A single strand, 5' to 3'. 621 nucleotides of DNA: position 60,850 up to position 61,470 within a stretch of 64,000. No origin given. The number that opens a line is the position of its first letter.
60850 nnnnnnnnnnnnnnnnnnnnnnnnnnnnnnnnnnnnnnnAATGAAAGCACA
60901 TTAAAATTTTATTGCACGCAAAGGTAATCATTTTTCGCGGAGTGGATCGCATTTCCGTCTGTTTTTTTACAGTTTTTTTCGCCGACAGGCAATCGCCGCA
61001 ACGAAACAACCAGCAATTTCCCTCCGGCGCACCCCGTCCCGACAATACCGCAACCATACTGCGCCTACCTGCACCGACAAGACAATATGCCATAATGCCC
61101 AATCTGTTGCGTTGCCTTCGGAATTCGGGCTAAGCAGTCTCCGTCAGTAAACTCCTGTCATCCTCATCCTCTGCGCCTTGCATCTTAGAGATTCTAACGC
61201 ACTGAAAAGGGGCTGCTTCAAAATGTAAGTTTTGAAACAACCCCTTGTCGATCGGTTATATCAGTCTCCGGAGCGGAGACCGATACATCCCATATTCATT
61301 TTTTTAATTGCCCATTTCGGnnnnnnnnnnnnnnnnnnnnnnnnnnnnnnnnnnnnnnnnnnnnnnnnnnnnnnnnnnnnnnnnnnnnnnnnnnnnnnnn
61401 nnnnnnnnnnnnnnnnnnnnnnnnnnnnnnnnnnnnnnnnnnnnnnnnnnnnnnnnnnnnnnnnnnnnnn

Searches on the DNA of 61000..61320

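Call 93: search_rna_families(source=window, start=61000, end=61320, threshold=evalue, max_evalue=1)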
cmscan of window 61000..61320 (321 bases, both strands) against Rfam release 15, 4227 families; matches with E-value up to 1: 1.
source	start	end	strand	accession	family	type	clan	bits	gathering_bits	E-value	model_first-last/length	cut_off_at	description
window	61203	61250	-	RF03664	MIR6288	Gene; miRNA;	-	17.5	74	0.78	1-92/92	no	MIR6288 microRNA precursor family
